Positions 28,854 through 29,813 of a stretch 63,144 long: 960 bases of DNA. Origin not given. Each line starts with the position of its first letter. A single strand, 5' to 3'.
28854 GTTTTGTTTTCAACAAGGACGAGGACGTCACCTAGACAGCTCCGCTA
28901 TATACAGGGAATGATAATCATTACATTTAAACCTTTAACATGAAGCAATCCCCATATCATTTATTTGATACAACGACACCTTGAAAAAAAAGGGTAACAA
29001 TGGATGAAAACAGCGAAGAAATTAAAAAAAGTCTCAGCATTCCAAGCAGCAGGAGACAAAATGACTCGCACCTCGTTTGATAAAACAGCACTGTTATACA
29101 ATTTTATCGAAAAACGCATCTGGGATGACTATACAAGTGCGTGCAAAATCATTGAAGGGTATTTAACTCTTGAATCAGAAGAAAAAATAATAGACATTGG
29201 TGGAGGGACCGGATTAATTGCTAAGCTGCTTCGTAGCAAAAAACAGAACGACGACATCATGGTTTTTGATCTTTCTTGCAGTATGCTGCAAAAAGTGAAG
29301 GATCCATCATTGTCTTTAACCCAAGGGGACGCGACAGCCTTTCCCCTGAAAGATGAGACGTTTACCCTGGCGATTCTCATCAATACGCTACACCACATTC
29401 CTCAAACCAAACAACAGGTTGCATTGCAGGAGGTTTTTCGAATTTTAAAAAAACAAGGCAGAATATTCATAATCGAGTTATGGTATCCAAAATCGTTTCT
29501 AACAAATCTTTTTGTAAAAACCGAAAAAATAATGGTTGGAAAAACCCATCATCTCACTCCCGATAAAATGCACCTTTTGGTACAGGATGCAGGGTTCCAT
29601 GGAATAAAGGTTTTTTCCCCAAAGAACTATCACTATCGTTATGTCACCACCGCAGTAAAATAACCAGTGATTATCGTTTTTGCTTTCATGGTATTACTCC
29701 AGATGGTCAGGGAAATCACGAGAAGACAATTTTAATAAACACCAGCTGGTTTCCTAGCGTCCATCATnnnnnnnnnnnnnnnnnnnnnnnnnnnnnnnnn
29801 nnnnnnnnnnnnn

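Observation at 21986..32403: Dense, uncharacterised biosynthetic cluster: B12-radical SAM, PaaK-like ligases, two UbiA prenyltransferases, NAS-like SAM enzymes, SDR, methyltransferase and an atypical transcarbamylase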

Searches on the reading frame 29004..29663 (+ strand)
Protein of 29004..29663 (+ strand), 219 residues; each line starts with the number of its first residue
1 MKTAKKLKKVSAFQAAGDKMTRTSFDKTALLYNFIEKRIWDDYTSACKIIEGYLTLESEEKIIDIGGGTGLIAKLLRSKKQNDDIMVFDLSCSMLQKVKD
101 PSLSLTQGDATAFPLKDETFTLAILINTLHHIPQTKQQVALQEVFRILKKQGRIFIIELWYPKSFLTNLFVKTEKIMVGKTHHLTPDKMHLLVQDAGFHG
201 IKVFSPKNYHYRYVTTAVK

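Call 4: search_protein_families(library=pfam, proteins=[window:29004-29663:+], max_evalue=0.01)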
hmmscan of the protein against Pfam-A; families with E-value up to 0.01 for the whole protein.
window:29004-29663:+ (219 aa): 10 families
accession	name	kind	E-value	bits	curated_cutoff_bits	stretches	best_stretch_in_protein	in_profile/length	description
PF08241.18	Methyltransf_11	-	5.8e-16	59.4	21.2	1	63-156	1-95/95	Methyltransferase domain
PF13649.12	Methyltransf_25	-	8e-16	59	27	1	62-152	1-97/97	Methyltransferase domain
PF13489.12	Methyltransf_23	-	4.9e-13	49.6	27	1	47-200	10-161/164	Methyltransferase domain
PF13847.12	Methyltransf_31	-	5.6e-12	46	27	1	57-160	2-113/145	Methyltransferase domain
PF01209.24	Ubie_methyltran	-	4.1e-11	43.1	20.1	1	23-165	18-160/233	ubiE/COQ5 methyltransferase family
PF08242.18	Methyltransf_12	-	7.8e-09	36.6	30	1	63-154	1-98/98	Methyltransferase domain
PF00891.24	Methyltransf_2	-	9.3e-07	28.8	22.3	1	49-198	54-209/210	O-methyltransferase domain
PF05148.21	Methyltransf_8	-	2e-05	25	27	1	55-161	69-161/219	Hypothetical methyltransferase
PF05175.20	MTS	-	0.0012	19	23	1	54-102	27-75/170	Methyltransferase small domain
PF07021.18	MetW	-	0.0038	17.3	21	1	59-150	14-104/193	Methionine biosynthesis protein MetW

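Call 5: search_protein_families(library=ncbifam, proteins=[window:29004-29663:+], max_evalue=0.01)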
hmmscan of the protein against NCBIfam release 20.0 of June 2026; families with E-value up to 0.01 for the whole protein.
window:29004-29663:+ (219 aa): 33 families (the best 25 are shown)
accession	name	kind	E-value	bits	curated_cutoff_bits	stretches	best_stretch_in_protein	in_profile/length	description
TIGR01934.1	MenG_MenH_UbiE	subfamily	2.2e-15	56.6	158.35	1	37-168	24-153/223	ubiquinone/menaquinone biosynthesis methyltransferase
NF001244.0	PRK00216.1-5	equivalog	6.4e-14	51.8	216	1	55-172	45-169/236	bifunctional demethylmenaquinone methyltransferase/2-methoxy-6-polyprenyl-1,4-benzoquinol methylase UbiE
NF001241.0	PRK00216.1-2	equivalog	1.2e-11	44.7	327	1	25-164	24-155/231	demethylmenaquinone methyltransferase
NF001242.0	PRK00216.1-3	equivalog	1.1e-10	41.4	351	1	56-159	67-178/258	bifunctional demethylmenaquinone methyltransferase/2-methoxy-6-polyprenyl-1,4-benzoquinol methylase UbiE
NF045667.1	MTase_DVU1556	equivalog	1.1e-10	41.3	155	1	54-198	18-160/213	DVU_1556 family methyltransferase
NF043040.1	corrin_prot_MT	hypoth_equivalog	3.5e-10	39.7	180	1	58-177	41-168/216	corrinoid protein-associated methyltransferase CpaM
TIGR02072.1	BioC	equivalog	9.1e-10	38.7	184.95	1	58-154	34-130/244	malonyl-ACP O-methyltransferase BioC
NF001240.0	PRK00216.1-1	equivalog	1.7e-09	37.1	378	1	37-162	48-174/251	bifunctional demethylmenaquinone methyltransferase/2-methoxy-6-polyprenyl-1,4-benzoquinol methylase UbiE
NF052510.1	methyltran_MpqE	exception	2e-08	33.9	335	1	54-164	42-159/234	methyl-plastoquinone biosynthesis methyltransferase MpqE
NF008823.0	PRK11873.1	subfamily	2.6e-07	30.4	263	1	55-210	74-235/272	arsenite methyltransferase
NF041536.1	ArsM_DUF2284_UU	exception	2.8e-07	29.3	575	1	56-203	74-227/459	arsenite methyltransferase/DUF2284 domain selenoprotein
NF041537.1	ArsM_AhpD_UU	exception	3.1e-07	29.5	510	1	56-203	74-227/345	arsenite methyltransferase/AhpD domain selenoprotein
NF007610.0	PRK10258.1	equivalog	5.4e-07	29.2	342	1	52-155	36-137/251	malonyl-ACP O-methyltransferase BioC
NF038099.1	AsSugarArsM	exception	5.2e-06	25.8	400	1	103-209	118-224/321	arsenosugar biosynthesis arsenite methyltransferase ArsM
NF001243.0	PRK00216.1-4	equivalog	5.5e-06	25.9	235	1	54-163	43-158/237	demethylmenaquinone methyltransferase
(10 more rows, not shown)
